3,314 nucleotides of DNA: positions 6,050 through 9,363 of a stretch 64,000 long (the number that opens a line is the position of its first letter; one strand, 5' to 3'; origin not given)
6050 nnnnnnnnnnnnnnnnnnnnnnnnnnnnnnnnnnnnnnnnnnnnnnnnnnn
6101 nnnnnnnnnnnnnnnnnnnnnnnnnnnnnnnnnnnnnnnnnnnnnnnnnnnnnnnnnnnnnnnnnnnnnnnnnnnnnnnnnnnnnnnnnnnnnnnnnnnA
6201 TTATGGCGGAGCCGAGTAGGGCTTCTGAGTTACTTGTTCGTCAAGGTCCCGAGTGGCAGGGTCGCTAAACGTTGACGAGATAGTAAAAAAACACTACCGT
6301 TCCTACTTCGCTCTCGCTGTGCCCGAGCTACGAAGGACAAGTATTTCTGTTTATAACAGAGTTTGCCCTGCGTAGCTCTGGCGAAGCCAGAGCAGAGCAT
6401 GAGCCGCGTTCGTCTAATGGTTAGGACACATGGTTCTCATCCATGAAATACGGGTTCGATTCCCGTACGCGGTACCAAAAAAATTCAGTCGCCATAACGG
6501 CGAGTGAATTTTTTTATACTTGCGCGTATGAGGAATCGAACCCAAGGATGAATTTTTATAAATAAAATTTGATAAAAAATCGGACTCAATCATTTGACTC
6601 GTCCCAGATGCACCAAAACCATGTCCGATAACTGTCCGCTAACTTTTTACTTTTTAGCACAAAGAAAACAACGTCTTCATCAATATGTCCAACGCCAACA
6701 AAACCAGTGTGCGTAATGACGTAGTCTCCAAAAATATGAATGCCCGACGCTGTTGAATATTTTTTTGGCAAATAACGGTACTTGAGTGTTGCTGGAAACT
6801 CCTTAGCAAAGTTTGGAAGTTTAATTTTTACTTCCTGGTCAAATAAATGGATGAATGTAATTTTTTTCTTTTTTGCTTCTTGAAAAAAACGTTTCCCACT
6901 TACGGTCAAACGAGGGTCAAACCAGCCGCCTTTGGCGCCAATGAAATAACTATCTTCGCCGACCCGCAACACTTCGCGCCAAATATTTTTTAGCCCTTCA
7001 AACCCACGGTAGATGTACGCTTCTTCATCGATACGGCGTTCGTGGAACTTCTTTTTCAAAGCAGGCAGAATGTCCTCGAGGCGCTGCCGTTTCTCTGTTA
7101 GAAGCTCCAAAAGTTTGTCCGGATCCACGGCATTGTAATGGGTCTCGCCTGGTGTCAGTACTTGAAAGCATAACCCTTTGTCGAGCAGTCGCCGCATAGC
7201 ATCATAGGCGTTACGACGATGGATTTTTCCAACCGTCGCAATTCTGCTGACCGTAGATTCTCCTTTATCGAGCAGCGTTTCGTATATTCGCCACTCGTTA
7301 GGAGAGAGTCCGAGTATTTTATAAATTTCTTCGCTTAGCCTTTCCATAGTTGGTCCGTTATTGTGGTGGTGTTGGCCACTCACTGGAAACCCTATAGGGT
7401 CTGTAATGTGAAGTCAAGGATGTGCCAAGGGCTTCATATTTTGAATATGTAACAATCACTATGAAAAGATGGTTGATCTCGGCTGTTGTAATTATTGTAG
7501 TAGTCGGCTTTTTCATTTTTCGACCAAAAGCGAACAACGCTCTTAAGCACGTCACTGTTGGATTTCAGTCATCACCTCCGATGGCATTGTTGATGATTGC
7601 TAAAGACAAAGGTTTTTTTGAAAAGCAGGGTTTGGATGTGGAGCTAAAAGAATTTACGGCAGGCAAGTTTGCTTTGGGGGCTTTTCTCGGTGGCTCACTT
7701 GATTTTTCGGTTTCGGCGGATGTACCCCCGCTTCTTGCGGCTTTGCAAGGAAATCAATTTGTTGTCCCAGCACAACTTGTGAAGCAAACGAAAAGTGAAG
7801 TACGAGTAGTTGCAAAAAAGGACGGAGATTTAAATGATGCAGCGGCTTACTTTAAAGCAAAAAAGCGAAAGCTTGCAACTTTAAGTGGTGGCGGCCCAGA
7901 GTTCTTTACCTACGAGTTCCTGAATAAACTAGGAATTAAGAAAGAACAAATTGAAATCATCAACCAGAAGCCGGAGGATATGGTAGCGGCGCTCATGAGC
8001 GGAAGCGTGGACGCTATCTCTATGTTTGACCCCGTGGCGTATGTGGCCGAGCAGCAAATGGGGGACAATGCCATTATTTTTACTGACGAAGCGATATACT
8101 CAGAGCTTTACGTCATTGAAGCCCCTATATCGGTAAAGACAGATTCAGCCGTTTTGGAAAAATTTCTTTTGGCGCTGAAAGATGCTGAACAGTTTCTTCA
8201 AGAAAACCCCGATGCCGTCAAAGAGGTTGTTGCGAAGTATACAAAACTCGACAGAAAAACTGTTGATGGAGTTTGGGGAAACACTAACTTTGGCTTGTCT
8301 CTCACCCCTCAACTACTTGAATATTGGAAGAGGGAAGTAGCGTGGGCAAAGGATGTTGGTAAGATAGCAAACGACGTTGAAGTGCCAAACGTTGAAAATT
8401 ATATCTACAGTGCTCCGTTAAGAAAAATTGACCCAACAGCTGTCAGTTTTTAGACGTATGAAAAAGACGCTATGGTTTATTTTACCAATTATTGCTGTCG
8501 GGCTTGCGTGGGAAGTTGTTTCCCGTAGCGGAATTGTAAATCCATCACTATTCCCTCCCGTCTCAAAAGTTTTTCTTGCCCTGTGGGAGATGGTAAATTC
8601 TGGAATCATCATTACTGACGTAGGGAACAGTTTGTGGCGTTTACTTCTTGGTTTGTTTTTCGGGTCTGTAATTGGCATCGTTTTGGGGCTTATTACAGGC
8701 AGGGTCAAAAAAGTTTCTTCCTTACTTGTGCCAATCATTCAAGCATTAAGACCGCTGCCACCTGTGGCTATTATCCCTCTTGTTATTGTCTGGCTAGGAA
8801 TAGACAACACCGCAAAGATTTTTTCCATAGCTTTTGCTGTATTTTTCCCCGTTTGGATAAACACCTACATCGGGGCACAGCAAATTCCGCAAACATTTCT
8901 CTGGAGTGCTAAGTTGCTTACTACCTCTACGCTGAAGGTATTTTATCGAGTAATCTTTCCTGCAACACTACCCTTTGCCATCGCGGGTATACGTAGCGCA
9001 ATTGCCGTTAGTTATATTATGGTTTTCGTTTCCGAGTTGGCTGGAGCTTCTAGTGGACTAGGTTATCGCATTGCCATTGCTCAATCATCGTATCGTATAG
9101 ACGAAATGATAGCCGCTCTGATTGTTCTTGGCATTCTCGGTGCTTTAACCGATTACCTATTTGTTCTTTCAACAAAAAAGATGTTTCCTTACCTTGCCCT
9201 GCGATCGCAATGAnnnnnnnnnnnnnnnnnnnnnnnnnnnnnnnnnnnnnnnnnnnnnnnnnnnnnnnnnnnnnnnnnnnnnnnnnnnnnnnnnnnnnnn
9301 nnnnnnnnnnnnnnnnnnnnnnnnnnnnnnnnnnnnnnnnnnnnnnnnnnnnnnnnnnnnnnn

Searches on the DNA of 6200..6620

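Call 78: search_rna_families(source=window, start=6200, end=6620, threshold=evalue, max_evalue=10)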
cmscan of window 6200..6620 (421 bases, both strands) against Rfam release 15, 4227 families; matches with E-value up to 10: 11.
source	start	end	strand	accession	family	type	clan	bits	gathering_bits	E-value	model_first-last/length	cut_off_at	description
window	6403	6474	+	RF00005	tRNA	Gene; tRNA;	CL00001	65.1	29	4.7e-14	1-71/71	no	tRNA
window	6317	6386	+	RF03573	mir-1954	Gene; miRNA;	-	19.5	99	0.13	1-82/82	no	mir-1954 microRNA precursor family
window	6474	6594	-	RF02064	STnc370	Gene; sRNA;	-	19.5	54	5.9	1-71/71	no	Enterobacterial sRNA STnc370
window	6322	6380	-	RF00684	mir-122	Gene; miRNA;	-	19.1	70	0.2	1-73/73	no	mir-122 microRNA precursor family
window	6460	6574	+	RF03043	Prevotella-2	Gene; sRNA;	-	17.7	72.1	6.4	1-116/116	no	Prevotella-2 RNA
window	6478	6593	-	RF02450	ncr1175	Gene; sRNA;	-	17.6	60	0.97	1-110/110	no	Bacillus sRNA ncr1175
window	6403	6475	-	RF04354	Plastid-ycf2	Cis-reg;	-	16.1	65.7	1.5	1-75/75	no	Plastid-ycf2 5UTR RNA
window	6416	6515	+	RF02435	SpF41_sRNA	Gene; sRNA;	-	15.9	52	8.1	1-105/105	no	Streptococcus sRNA SpF41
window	6475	6517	-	RF03498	mir-3145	Gene; miRNA;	-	15.1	98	5.4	1-84/84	no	mir-3145 microRNA precursor family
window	6452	6545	+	RF04130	MIR7996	Gene; miRNA;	-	14.9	119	4.3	1-190/190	no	MIR7996 microRNA precursor family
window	6403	6473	+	RF01684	mascRNA-menRNA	Gene;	-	13.4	42.5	7.6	1-56/56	no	MALAT1-associated small cytoplasmic RNA/MEN beta RNA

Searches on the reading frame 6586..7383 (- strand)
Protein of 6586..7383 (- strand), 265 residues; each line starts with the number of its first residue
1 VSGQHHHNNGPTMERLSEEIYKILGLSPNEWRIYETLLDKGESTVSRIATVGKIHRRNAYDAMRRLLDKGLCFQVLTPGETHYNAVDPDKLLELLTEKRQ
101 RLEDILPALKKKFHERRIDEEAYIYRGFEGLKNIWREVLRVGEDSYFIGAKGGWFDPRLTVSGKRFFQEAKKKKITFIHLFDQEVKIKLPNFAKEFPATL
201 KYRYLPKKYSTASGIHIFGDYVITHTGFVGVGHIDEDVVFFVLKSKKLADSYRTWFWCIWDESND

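Call 25: search_protein_families(library=pfam, proteins=[window:6586-7383:-], max_evalue=0.01)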
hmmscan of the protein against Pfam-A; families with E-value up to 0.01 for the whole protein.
window:6586-7383:- (265 aa): 1 family
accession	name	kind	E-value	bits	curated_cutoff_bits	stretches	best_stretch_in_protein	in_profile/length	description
PF01978.25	TrmB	-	1.6e-12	47.5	25.6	1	23-88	3-67/68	Sugar-specific transcriptional regulator TrmB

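Call 88: search_protein_families(library=ncbifam, proteins=[window:6586-7347:-], max_evalue=0.01)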
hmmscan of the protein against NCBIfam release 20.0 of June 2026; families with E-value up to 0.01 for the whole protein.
window:6586-7347:- (253 aa): 4 families
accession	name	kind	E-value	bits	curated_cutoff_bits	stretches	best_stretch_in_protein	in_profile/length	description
NF047392.1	TransRegTrmBHalo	equivalog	8.4e-06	25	500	1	6-110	10-110/349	HTH-type sugar sensing transcriptional regulator TrmB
NF041141.1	tran_reg_TrmBL2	equivalog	1.7e-05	24.4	530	1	3-103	5-104/264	HTH-type transcriptional regulator TrmBL2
NF047390.1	TransRegTrmBL1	equivalog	3.9e-05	22.8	650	1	10-103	11-100/341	HTH-type sugar sensing transcriptional regulator TrmBL1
NF053606.1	Sta1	subfamily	0.002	18.2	80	1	8-62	12-66/100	Sta1 family transcriptional regulator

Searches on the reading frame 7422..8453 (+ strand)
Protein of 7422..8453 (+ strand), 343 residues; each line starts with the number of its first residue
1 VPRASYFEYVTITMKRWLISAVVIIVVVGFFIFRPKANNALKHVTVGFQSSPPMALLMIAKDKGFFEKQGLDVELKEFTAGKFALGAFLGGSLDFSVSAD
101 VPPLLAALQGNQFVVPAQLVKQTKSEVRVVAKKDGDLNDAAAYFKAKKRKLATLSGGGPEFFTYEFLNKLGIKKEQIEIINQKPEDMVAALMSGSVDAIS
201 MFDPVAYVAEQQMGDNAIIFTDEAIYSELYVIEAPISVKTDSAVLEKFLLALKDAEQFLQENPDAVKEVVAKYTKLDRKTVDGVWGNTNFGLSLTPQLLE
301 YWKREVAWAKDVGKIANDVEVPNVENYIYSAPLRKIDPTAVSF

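Call 8: search_protein_families(library=pfam, proteins=[window:7422-8453:+], max_evalue=0.01)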
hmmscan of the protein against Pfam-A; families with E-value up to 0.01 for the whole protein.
window:7422-8453:+ (343 aa): 3 families
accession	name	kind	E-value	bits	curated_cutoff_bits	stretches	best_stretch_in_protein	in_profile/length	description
PF13379.11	NMT1_2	-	5.4e-21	76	24.7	1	42-269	6-247/252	NMT1-like family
PF09084.16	NMT1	-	6.4e-19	69.1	20.5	1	54-265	4-215/216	NMT1/THI5 like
PF03180.19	Lipoprotein_9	-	0.0091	15.6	27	0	45-104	2-59/236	NlpA lipoprotein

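Call 33: find_homologous_proteins(query=window:7422-8450:+)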
Query window:7422-8450:+ (343 aa): 536 proteins with E <= 0.001 among 3789 candidates; the best 120 are listed.
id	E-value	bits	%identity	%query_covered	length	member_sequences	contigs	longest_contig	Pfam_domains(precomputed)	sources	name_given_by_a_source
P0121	1.0e-210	717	100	96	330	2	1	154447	PF13379.12,PF09084.17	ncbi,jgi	ncbi:MAG: NrtA/SsuA/CpmA family ABC transporter substrate-binding protein [Patescibacteria group bac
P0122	1.2e-147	510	75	89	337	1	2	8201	PF13379.12,PF09084.17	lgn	-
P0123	8.4e-144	497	66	97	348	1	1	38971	PF13379.12,PF09084.17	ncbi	-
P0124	2.3e-142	493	69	94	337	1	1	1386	PF13379.12,PF09084.17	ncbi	-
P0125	5.9e-135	468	69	89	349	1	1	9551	PF13379.12,PF09084.17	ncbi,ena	-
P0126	1.9e-133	463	64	96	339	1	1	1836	PF13379.12,PF13531.12,PF09084.17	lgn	-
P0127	1.3e-132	460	64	95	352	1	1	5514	PF13379.12,PF09084.17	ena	-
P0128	3.3e-132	459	66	90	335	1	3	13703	PF13379.12,PF09084.17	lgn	-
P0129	1.8e-131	457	64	94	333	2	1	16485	PF13379.12,PF09084.17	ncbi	-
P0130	2.6e-131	456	63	95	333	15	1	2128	PF13379.12,PF09084.17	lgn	-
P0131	2.1e-130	453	62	94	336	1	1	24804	PF13379.12,PF09084.17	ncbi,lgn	-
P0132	3.2e-130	453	61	96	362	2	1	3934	PF13379.12,PF09084.17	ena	-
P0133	4.4e-130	452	64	91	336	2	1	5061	PF13379.12,PF09084.17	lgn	-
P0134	6.9e-130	452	62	96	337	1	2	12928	PF13379.12,PF09084.17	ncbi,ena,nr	ncbi:ABC transporter substrate-binding protein [Patescibacteria group bacterium]|nr:ABC transporter 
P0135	1.4e-129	451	64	92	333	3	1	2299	PF13379.12,PF09084.17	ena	-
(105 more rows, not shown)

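Call 34: find_encoding_contigs(protein=P0122, flank=8000, max_places=4)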
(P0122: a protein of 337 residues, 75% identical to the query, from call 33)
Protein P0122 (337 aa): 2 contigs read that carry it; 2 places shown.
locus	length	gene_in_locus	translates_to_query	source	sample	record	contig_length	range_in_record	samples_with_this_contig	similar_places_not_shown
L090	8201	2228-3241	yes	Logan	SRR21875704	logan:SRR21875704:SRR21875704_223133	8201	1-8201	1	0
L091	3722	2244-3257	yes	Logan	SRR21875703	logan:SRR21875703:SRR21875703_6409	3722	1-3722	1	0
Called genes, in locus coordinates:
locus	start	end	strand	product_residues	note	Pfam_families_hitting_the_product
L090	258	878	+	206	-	PF00702:Hydrolase (weak), PF13419:HAD_2, PF13242:Hydrolase_like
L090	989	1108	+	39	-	-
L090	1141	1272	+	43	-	-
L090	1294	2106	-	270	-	PF01978:TrmB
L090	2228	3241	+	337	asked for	PF13379:NMT1_2, PF09084:NMT1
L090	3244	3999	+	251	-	PF00528:BPD_transp_1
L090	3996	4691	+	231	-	PF00005:ABC_tran, PF02463:SMC_N (faint), PF13304:AAA_21 (faint)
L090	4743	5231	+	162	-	PF00293:NUDIX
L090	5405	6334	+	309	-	-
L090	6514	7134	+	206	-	PF00625:Guanylate_kin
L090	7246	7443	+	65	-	-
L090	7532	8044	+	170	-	-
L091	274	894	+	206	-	PF00702:Hydrolase (weak), PF13419:HAD_2, PF13242:Hydrolase_like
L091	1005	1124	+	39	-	-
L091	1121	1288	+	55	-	-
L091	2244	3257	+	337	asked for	PF13379:NMT1_2, PF09084:NMT1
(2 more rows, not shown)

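Call 35: find_encoding_contigs(protein=P0123, flank=8000, max_places=4)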
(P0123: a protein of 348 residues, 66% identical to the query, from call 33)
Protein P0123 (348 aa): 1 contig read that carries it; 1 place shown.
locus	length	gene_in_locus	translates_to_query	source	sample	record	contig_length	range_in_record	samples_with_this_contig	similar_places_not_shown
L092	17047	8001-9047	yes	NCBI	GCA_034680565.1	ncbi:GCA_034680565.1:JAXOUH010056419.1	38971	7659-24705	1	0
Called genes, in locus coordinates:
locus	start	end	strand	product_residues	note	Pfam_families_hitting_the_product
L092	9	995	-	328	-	PF02899:Phage_int_SAM_1, PF13495:Phage_int_SAM_4 (faint), PF00589:Phage_integrase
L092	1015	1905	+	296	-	-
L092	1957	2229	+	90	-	PF00312:Ribosomal_S15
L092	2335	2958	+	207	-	PF01936:NYN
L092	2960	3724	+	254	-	PF05675:DUF817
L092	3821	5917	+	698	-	PF01138:RNase_PH, PF03725:RNase_PH_C (faint), PF01138:RNase_PH, PF00013:KH_1, PF00575:S1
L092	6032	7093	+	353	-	-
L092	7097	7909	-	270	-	PF01978:TrmB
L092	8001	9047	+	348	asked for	PF13379:NMT1_2, PF09084:NMT1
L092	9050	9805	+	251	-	PF00528:BPD_transp_1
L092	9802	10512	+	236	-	PF00005:ABC_tran, PF13401:AAA_22 (weak), PF13304:AAA_21 (faint)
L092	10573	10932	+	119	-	PF01258:zf-dskA_traR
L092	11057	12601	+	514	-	PF05362:Lon_C (weak), PF00004:AAA (faint), PF13541:ChlI, PF00493:MCM, PF00158:Sigma54_activat (weak), PF01078:Mg_chelatase, PF07728:AAA_5, PF13335:Mg_chelatase_C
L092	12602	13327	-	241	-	PF01978:TrmB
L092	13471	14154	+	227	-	-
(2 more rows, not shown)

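Call 36: find_encoding_contigs(protein=P0125, flank=8000, max_places=4)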
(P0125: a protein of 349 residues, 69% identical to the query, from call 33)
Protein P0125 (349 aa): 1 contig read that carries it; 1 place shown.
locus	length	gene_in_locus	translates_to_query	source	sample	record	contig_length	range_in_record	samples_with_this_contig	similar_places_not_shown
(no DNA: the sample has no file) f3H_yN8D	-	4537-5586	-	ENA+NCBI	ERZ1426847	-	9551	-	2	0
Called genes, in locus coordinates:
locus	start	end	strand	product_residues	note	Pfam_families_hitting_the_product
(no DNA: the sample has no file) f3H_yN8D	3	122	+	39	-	?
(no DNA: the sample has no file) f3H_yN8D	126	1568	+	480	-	PF00005:ABC_tran, PF00006:ATP-synt_ab (faint), PF02463:SMC_N (faint), PF13175:AAA_15 (faint), PF13555:AAA_29 (faint), PF20720:nSTAND3 (faint), PF00005:ABC_tran, PF13401:AAA_22 (weak), +6 more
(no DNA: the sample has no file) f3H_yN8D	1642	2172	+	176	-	PF01928:CYTH (weak)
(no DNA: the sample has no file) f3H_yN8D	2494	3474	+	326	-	PF03703:bPH_2, PF04326:SLFN_AlbA_2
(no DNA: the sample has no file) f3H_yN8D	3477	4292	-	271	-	PF01978:TrmB, PF09339:HTH_IclR (weak)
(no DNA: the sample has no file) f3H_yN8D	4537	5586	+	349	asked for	PF13379:NMT1_2, PF09084:NMT1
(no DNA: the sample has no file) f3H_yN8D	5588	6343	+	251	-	PF00528:BPD_transp_1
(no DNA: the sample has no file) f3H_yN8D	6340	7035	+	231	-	PF00005:ABC_tran, PF13304:AAA_21 (faint)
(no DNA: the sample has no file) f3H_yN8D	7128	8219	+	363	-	-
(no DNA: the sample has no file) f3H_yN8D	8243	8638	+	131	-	PF00404:Dockerin_1 (weak)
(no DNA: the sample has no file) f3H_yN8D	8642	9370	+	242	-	-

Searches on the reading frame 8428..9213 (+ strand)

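Call 8: search_protein_families(library=pfam, proteins=[window:8428-9213:+], max_evalue=0.01)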
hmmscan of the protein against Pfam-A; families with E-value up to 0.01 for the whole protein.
window:8428-9213:+ (261 aa): 1 family
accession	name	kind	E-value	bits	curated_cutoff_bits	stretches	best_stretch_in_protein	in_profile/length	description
PF00528.27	BPD_transp_1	-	3.3e-21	76.3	26.4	1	83-252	1-182/184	Binding-protein-dependent transport system inner membrane component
